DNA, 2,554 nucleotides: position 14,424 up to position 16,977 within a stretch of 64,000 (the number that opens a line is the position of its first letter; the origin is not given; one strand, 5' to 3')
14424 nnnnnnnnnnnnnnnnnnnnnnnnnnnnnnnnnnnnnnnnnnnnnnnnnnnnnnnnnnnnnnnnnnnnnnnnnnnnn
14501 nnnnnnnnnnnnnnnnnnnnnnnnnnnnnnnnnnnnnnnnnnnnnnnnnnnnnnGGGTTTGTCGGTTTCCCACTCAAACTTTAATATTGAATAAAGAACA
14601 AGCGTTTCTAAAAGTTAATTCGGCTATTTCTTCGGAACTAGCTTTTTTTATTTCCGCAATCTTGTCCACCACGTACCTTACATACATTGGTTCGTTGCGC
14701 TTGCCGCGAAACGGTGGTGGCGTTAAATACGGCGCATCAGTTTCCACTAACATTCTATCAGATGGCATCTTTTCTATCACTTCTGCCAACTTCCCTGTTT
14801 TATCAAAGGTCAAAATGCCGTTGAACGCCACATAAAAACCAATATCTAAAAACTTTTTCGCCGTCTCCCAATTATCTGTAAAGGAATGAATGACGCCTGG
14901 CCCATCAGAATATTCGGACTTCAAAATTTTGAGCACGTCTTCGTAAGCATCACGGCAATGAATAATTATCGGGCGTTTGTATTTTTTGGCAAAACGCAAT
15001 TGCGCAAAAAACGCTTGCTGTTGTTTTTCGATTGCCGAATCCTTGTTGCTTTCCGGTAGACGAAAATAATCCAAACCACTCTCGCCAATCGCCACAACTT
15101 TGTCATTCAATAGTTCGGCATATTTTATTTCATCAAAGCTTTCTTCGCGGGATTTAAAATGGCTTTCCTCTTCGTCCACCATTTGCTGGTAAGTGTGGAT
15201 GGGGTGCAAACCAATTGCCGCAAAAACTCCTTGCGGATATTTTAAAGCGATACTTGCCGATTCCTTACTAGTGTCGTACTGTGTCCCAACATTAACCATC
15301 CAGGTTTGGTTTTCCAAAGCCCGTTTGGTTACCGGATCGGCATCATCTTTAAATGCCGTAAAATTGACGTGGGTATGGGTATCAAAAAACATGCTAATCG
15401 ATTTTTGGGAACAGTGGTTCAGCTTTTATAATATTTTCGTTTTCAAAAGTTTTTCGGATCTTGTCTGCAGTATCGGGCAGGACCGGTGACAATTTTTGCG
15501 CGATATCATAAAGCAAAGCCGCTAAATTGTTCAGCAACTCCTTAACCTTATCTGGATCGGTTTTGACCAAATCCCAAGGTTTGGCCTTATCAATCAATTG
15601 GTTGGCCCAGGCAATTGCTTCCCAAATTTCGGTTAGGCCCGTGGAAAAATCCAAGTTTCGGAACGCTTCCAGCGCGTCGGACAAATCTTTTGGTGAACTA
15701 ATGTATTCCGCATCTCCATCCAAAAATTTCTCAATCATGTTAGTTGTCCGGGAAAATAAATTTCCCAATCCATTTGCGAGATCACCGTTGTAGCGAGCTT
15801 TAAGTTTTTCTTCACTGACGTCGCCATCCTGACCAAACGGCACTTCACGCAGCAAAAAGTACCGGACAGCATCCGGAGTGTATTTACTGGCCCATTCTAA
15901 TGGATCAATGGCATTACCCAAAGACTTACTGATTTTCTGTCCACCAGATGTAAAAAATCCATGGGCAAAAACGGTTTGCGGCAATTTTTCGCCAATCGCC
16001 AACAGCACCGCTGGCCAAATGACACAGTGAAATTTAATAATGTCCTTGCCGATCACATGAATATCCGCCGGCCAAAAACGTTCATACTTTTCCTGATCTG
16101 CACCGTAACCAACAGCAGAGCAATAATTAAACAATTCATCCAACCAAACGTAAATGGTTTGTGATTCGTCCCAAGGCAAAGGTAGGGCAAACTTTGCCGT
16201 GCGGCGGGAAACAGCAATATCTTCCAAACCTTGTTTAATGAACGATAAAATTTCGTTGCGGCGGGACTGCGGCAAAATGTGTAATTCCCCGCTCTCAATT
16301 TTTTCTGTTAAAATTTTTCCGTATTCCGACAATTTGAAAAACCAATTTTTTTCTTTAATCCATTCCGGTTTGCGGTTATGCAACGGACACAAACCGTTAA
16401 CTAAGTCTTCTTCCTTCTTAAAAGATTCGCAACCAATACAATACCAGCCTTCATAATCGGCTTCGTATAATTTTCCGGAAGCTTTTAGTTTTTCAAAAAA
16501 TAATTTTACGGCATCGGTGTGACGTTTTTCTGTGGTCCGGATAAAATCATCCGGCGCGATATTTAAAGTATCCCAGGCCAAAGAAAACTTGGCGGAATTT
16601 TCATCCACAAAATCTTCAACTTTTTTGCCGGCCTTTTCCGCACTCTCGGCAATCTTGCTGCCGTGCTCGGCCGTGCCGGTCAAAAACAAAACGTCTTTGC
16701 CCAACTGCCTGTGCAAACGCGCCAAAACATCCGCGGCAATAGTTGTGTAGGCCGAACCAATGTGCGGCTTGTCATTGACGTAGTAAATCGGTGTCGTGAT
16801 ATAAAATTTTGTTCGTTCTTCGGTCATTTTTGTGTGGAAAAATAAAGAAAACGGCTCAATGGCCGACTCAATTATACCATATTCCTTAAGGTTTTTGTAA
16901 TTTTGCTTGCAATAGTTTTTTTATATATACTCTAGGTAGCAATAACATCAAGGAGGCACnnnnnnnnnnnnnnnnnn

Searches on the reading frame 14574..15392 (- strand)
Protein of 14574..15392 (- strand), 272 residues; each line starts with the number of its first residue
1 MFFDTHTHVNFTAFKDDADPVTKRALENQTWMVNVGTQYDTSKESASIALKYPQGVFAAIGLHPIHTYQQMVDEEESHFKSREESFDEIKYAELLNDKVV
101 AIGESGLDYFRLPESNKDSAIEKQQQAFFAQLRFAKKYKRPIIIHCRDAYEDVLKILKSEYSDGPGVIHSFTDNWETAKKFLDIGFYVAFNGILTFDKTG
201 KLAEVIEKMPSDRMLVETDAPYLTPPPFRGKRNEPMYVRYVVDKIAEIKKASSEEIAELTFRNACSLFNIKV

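Call 9: search_protein_families(library=ncbifam, proteins=[window:14574-15392:-], max_evalue=0.00001)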
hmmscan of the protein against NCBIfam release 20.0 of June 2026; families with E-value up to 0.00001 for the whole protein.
window:14574-15392:- (272 aa): 5 families
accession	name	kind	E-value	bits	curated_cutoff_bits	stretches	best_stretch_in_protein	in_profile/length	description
TIGR00010.1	TIGR00010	subfamily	3.6e-77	259.2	206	1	2-269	1-252/253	YchF/TatD family DNA exonuclease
NF008075.0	PRK10812.1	equivalog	3.1e-53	180.7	438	1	27-271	32-257/265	metal-dependent hydrolase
NF007745.0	PRK10425.1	equivalog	5e-41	140.6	395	1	3-271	2-259/260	3'-5' ssDNA/RNA exonuclease TatD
NF008522.0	PRK11449.1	equivalog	1.8e-40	138.7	481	1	2-270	5-258/259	metal-dependent hydrolase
NF041926.1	QatD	equivalog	4.7e-25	88.1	230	1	4-264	1-236/239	Qat anti-phage system TatD family nuclease QatD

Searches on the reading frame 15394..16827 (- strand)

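Call 9: search_protein_families(library=ncbifam, proteins=[window:15394-16827:-], max_evalue=0.00001)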
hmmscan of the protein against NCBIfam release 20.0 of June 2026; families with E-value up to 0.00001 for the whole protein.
window:15394-16827:- (477 aa): 17 families
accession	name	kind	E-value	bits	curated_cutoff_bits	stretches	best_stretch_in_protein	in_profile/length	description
NF008900.0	PRK12267.1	equivalog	4e-172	574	598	1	5-463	3-478/648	methionine--tRNA ligase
TIGR00398.1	metG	equivalog_domain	5.7e-137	457.6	336.35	2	142-465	164-505/530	methionine--tRNA ligase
NF008860.0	PRK11893.2-2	equivalog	2.6e-94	317.2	761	3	247-464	321-550/583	methionine--tRNA ligase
NF001100.0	PRK00133.1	equivalog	3.5e-92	310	587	2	130-464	158-505/676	methionine--tRNA ligase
TIGR00422.1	valS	equivalog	1e-29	103.2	612.1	2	227-470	453-709/863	valine--tRNA ligase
NF008957.0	PRK12300.1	subfamily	5.1e-28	97.5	677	2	246-471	572-789/946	leucine--tRNA ligase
NF004349.1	PRK05729.1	equivalog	1.2e-24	86.6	704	1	235-465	451-687/860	valine--tRNA ligase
NF009687.0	PRK13208.1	equivalog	1.4e-23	83.1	738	2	227-468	461-712/801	valine--tRNA ligase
NF008859.0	PRK11893.2-1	equivalog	2.2e-23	83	553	2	18-139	14-137/498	methionine--tRNA ligase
TIGR00395.1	leuS_arch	equivalog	8e-19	67.1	648.5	1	246-475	566-789/938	leucine--tRNA ligase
TIGR00435.1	cysS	equivalog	2.5e-18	66.4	340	2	255-437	221-403/466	cysteine--tRNA ligase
TIGR00396.1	leuS_bact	equivalog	2e-16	59.3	548.4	1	3-179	26-206/843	leucine--tRNA ligase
NF011492.0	PRK14900.1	equivalog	1.6e-14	52.8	1783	1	227-356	459-588/1044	valine--tRNA ligase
TIGR00392.1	ileS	equivalog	1e-12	47.1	621.4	1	222-461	533-789/861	isoleucine--tRNA ligase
NF000540.1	alt_ValS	exception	6.1e-11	41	900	1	238-463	512-745/827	valine--tRNA ligase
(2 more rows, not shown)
